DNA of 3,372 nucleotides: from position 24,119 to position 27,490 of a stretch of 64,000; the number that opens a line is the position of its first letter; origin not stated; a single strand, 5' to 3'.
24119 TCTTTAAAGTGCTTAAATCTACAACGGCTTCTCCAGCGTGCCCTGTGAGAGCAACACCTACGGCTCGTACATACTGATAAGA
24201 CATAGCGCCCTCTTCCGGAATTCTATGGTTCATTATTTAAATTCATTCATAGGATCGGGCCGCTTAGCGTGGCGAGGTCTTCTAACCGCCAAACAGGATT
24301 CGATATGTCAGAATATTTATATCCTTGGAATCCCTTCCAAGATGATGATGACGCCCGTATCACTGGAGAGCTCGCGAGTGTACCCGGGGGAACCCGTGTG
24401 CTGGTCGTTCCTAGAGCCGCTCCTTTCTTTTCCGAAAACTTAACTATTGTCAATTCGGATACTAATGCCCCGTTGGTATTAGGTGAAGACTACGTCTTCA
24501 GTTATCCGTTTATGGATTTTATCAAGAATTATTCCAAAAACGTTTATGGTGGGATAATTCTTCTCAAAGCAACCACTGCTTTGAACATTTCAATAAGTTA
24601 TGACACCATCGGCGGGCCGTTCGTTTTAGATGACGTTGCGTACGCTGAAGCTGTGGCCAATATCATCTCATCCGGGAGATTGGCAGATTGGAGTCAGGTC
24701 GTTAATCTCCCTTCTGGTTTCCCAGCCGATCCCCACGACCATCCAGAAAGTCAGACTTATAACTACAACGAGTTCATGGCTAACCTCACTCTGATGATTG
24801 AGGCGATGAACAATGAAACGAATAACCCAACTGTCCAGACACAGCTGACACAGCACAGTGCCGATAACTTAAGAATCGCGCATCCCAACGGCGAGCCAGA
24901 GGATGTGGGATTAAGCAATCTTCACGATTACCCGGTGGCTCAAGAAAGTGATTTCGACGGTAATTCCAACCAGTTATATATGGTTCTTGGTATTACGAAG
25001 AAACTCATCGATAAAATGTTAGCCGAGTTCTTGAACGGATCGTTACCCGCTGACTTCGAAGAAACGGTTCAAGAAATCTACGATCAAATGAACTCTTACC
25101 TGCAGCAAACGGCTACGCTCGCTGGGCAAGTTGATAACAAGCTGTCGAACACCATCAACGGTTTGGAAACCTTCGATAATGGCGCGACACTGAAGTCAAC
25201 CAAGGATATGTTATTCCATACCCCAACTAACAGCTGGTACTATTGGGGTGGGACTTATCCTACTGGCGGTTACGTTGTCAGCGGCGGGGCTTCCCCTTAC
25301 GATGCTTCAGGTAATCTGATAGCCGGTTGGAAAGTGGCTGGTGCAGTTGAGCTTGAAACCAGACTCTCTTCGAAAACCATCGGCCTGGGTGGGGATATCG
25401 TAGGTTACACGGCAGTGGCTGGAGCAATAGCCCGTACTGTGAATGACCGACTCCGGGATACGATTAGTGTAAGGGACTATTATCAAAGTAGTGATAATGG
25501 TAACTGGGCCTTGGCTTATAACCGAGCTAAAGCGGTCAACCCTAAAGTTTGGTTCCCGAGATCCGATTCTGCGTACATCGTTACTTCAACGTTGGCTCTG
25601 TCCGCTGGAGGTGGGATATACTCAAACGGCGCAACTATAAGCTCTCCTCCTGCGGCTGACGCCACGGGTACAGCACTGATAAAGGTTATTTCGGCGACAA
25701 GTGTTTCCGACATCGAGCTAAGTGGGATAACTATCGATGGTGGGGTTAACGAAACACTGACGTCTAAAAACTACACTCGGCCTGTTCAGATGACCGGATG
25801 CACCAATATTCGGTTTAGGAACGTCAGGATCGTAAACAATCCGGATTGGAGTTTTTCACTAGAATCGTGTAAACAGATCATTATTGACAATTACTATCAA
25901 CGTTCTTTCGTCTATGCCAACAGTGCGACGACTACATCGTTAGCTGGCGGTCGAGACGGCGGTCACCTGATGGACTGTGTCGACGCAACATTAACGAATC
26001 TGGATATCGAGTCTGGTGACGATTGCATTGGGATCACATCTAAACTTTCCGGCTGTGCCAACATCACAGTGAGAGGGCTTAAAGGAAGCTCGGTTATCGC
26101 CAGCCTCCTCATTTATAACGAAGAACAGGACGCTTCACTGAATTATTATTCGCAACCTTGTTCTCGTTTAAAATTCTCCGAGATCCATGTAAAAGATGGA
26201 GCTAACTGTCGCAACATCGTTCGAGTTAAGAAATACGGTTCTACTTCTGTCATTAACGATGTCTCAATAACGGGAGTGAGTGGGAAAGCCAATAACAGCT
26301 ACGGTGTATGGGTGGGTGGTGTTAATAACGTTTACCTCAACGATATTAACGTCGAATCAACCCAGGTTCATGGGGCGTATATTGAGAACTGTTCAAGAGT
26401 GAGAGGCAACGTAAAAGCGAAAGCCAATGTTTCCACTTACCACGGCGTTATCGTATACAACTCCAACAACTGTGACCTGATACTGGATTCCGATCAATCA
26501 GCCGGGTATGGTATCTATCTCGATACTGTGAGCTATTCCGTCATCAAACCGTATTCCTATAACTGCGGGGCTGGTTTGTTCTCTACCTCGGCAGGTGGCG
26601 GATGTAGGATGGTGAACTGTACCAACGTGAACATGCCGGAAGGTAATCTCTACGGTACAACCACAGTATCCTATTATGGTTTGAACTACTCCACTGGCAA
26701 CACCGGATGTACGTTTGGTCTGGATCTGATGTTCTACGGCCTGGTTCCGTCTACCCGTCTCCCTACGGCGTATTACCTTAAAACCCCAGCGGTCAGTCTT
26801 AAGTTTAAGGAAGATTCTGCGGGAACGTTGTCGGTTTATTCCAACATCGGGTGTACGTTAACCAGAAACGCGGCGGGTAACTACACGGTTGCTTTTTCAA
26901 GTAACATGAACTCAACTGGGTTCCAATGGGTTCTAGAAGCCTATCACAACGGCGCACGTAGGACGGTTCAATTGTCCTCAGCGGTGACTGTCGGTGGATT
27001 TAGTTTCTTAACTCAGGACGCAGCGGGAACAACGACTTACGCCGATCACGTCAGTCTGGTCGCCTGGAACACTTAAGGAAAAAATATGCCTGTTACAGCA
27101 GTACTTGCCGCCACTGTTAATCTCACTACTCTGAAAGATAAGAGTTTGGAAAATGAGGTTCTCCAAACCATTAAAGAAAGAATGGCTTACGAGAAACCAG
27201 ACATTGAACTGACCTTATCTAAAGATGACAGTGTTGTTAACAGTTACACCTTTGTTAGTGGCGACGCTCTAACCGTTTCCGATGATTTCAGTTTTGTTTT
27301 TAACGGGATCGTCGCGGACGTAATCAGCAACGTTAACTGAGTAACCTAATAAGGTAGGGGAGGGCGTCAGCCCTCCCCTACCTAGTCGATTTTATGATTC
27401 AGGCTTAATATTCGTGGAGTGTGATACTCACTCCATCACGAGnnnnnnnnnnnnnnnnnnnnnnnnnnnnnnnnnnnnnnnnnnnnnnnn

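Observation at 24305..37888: Four consecutive 0.9-1.2-kaa tail-fiber genes; three share an N-terminal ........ domain, all share a GL(G/S)N(V/L)DN collar motif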

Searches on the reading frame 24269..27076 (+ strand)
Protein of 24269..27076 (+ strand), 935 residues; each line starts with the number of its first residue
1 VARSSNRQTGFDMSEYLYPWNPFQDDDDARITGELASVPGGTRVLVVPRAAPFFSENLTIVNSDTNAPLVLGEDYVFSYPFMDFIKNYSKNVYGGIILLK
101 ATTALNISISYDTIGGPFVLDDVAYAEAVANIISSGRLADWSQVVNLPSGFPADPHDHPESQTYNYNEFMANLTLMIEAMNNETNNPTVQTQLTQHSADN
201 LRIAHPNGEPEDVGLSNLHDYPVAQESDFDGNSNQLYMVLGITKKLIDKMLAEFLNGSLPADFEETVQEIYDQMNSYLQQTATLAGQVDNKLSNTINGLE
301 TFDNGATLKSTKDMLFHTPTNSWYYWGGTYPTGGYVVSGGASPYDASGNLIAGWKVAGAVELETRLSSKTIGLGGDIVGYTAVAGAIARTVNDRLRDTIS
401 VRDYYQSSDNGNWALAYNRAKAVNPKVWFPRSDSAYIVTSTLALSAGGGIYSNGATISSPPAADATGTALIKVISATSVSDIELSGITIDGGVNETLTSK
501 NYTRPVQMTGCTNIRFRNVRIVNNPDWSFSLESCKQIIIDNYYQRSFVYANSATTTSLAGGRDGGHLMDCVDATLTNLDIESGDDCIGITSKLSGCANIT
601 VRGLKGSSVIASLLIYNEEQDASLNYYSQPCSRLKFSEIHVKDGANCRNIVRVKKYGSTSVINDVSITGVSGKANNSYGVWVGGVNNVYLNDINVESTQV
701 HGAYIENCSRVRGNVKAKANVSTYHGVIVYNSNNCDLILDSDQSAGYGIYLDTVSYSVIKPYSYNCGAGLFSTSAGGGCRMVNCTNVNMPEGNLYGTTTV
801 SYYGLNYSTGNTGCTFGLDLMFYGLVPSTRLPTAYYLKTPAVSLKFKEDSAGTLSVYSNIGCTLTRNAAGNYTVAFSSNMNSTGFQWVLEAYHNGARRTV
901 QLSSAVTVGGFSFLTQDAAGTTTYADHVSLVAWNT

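Call 6: search_protein_families(library=pfam, proteins=[window:24269-27076:+], max_evalue=0.01)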
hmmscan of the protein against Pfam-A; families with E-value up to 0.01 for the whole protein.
window:24269-27076:+ (935 aa): 2 families
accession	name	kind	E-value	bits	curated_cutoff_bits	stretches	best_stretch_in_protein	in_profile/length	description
PF00295.23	Glyco_hydro_28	-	9.3e-09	35.2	22.9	1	473-603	52-179/324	Glycosyl hydrolases family 28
PF18668.6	Tail_spike_N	-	6.8e-06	26.5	25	1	288-332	2-46/70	Tail spike TSP1/Gp66 receptor binding N-terminal domain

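Call 10: search_protein_families(library=phrogs, proteins=[window:24269-27076:+], max_evalue=0.001)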
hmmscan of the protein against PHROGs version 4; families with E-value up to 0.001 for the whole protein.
window:24269-27076:+ (935 aa): 9 families
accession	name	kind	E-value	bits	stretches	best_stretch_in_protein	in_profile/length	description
phrog_23008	-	tail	6.7e-68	230.7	1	13-254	1-244/812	tail fiber protein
phrog_2710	-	tail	7.4e-56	191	1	521-934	383-780/781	tail fiber protein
phrog_2163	-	head and packaging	2.7e-50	173.1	1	16-256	10-272/574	virion structural protein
phrog_13857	-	tail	6.1e-22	78.9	1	17-256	8-244/743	tail protein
phrog_7557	-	head and packaging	2.1e-16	59.9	1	19-199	4-183/1221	virion structural protein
phrog_28376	-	unknown function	2.7e-13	50.2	1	18-159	8-152/690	-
phrog_7449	-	unknown function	2.7e-11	43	1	45-147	24-124/1714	-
phrog_8078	-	head and packaging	1.3e-06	27.6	1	43-157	31-143/1392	virion structural protein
phrog_25756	-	tail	4.8e-05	22.4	1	44-164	36-154/1080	minor tail protein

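Call 59: search_solved_structures(query=window:24305-27076:+, max_evalue=0.1, show_alignments=2)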
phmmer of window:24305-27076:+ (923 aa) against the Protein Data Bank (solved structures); distinct sequences matched with E-value up to 0.1: 2.
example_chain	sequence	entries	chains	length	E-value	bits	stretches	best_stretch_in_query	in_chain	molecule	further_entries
8ikx_A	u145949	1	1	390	0.00078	21.2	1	444-591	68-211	Pectin lyase-like superfamily protein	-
7b7a_A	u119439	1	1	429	0.00099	20.8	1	444-591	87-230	Pectin lyase-like superfamily protein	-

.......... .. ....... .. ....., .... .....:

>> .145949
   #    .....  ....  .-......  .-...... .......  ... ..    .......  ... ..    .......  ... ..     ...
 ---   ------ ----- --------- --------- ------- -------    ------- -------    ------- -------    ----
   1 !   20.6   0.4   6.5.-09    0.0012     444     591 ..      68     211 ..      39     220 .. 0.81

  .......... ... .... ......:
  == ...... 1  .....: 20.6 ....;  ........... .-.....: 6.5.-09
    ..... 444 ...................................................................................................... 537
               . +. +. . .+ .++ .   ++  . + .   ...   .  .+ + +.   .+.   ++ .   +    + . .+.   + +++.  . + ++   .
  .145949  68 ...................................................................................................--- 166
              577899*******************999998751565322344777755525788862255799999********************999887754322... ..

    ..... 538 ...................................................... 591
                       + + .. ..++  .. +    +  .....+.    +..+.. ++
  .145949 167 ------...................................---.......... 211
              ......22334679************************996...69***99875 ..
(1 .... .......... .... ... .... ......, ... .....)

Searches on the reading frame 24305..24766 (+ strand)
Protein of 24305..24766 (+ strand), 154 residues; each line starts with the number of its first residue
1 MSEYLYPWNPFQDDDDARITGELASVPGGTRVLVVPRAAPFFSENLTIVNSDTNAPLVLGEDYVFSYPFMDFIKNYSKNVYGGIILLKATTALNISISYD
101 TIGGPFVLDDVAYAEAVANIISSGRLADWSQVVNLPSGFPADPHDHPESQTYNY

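Call 78: search_protein_representatives(alignment_id=A6)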
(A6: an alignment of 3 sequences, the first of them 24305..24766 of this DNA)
Query: 3 sequences, 153 profile positions. Proteins with E-value up to 0.001 (for the whole library): 3349; up to 1e-10: 1723; up to 1e-30: 17. The best 150 are listed.
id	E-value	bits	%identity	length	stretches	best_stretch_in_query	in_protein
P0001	8.5e-64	230.5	-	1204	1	3-153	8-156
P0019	2.2e-63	229.2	-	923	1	1-153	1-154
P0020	2.6e-63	229.0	-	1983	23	125-149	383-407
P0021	2.0e-58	213.1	-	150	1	1-141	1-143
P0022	3.5e-46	173.3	-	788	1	1-153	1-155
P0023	4.8e-44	166.4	-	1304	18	125-149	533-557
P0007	2.1e-38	148.1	-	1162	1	1-149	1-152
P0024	1.5e-36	142.1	-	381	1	7-153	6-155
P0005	3.2e-36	141.0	-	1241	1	7-153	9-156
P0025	1.8e-34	135.3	-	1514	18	123-150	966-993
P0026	2.1e-34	135.1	-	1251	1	7-152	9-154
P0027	8.6e-34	133.1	-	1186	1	1-149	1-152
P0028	1.7e-33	132.1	-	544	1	3-153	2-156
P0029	4.1e-33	130.9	-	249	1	7-153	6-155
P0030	2.9e-32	128.2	-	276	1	6-153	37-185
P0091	1.2e-21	93.7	-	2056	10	115-151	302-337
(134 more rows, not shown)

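Call 87: search_solved_structures(query=A6, max_evalue=1, show_alignments=1)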
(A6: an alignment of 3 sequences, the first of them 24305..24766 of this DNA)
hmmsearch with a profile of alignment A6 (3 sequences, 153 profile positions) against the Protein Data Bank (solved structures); distinct sequences matched with E-value up to 1: 4.
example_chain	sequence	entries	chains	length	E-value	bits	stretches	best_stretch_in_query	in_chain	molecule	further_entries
9d93_La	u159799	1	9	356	0.0039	20.5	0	114-147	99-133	Tail collar fibers, gp4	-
5v7q_U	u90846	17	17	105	0.4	14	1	33-79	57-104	50S ribosomal protein L24 | 50S ribosomal protein uL24 | Large ribosomal subunit protein uL24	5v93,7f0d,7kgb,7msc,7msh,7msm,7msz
5o60_V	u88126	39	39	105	0.54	13.6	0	33-79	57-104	50S ribosomal protein L24 | Large ribosomal subunit protein uL24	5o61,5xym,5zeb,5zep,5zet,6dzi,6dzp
9b1w_q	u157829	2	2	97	0.62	13.4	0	34-79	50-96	Large ribosomal subunit protein uL24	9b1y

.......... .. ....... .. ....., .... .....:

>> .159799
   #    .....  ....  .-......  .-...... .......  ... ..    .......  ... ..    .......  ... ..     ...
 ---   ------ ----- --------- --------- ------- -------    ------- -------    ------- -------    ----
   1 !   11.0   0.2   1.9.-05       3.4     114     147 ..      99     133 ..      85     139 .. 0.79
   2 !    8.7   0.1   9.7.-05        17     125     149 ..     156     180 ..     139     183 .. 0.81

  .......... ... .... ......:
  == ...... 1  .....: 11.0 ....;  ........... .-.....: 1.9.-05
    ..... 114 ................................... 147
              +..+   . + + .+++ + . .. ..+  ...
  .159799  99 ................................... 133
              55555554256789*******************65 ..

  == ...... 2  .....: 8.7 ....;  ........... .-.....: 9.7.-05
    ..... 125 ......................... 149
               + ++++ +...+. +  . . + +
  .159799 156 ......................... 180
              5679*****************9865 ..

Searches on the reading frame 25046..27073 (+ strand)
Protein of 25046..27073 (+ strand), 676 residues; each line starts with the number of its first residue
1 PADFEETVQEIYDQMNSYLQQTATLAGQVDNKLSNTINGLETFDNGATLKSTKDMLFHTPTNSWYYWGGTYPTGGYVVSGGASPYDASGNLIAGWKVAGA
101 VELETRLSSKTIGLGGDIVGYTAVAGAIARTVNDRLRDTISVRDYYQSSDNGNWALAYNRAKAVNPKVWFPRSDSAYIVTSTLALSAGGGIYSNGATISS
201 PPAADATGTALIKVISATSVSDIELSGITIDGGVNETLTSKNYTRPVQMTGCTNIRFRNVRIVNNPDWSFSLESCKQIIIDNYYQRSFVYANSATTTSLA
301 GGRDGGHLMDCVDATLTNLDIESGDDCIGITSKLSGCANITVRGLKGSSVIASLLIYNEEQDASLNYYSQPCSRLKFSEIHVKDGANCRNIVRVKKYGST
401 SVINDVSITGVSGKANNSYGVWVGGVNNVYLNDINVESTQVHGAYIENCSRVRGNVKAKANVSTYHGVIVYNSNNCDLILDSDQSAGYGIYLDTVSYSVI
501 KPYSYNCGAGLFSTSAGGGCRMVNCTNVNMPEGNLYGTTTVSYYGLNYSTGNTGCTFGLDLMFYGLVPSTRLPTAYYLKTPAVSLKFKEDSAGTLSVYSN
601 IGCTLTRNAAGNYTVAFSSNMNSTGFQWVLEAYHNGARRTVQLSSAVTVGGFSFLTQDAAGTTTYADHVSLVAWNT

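Call 92: search_dna_similar(query=window:25046-27073:+, collection=phages, mode=protein, max_rows=30, rows=best)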
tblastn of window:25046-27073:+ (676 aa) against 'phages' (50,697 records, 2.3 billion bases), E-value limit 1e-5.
Records with a match: 23; places in all: 23; records where one place covers at least 80% of the query: 10.
Best place of each record, by identity: >=99% 1; 95-99% 1; 60-80% 3; <60% 18.
By first word of the organism name: Klebsiella 17; Escherichia 2; Erwinia 2; Stenotrophomonas 1; Raoultella 1.
By host as written in the record: Klebsiella michiganensis 6; - 4; Klebsiella pneumoniae 2; Escherichia coli 2; Klebsiella pneumoniae baa-2146 2; Klebsiella pneumoniae KSM 5-1 2; Klebsiella pneumoniae ATCC 700603 1; Stenotrophomonas maltophilia 1; and 3 more.
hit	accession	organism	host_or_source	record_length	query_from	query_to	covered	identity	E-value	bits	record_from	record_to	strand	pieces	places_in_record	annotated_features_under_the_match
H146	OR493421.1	Klebsiella phage YC1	Klebsiella pneumoniae ATCC 700603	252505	1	676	100%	99.3%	0e+0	1249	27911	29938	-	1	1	minor tail protein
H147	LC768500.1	Klebsiella phage phiKp_32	Klebsiella pneumoniae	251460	1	676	100%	97.3%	0e+0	1228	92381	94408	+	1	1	hypothetical protein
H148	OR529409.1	Stenotrophomonas phage BUCTxx100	Stenotrophomonas maltophilia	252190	1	676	100%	70.4%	0e+0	866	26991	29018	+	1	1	minor tail protein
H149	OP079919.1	Klebsiella phage KPN8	Klebsiella pneumoniae KLEB009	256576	1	676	100%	70.4%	0e+0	865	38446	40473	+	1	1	putative tail fiber protein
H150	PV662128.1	Raoultella phage VB_ZK_P1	Raoultella ornithinolytica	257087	1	676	100%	69.5%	0e+0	869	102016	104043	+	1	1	VBZKP1_101: hypothetical protein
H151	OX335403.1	Klebsiella phage cp21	Sewage and Seine river water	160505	106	676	84%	42.3%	1e-119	399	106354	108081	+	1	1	record has no annotation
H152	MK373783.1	Escherichia phage vB_EcoM_KWBSE43-6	Escherichia coli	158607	106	676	84%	42.3%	1e-119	399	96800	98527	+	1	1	glycosyl hydrolases family 28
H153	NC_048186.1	Escherichia phage vB_EcoM_KWBSE43-6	Escherichia coli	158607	106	676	84%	42.3%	1e-119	399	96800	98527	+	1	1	tail protein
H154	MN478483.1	Klebsiella phage UPM 2146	Klebsiella pneumoniae baa-2146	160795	106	676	84%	42.1%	4e-119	398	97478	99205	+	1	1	hemolysin-type calcium-binding protein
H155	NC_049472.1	Klebsiella phage UPM 2146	Klebsiella pneumoniae baa-2146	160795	106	676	84%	42.1%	4e-119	398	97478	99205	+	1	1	tail protein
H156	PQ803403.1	Klebsiella phage RAD13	Klebsiella pneumoniae ATCC 43816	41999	141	675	79%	35.9%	8e-81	286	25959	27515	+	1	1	tail protein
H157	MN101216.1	Klebsiella phage KMI2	Klebsiella michiganensis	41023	141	675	79%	35.9%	3e-80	284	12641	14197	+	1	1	tail spike protein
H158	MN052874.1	Klebsiella phage KMI1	Klebsiella michiganensis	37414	141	675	79%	35.7%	5e-80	284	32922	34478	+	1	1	tail spike protein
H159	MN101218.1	Klebsiella phage KMI4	Klebsiella michiganensis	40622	141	675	79%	35.3%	5e-80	284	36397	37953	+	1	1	tail spike protein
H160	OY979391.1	Klebsiella phage vB_Kpn_K43PH164C1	-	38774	141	675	79%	35.1%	7e-79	280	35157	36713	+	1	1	tail spike protein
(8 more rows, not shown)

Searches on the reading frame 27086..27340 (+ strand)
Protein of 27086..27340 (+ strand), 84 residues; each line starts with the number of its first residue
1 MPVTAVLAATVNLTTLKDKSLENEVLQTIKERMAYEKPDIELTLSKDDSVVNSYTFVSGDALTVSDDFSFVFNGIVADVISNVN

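Call 10: search_protein_families(library=phrogs, proteins=[window:27086-27340:+], max_evalue=0.001)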
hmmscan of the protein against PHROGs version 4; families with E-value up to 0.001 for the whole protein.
window:27086-27340:+ (84 aa): 0 families

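Call 24: search_protein_families(library=pfam, proteins=[window:27086-27340:+], max_evalue=0.01)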
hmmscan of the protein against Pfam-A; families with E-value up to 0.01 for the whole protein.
window:27086-27340:+ (84 aa): 0 families
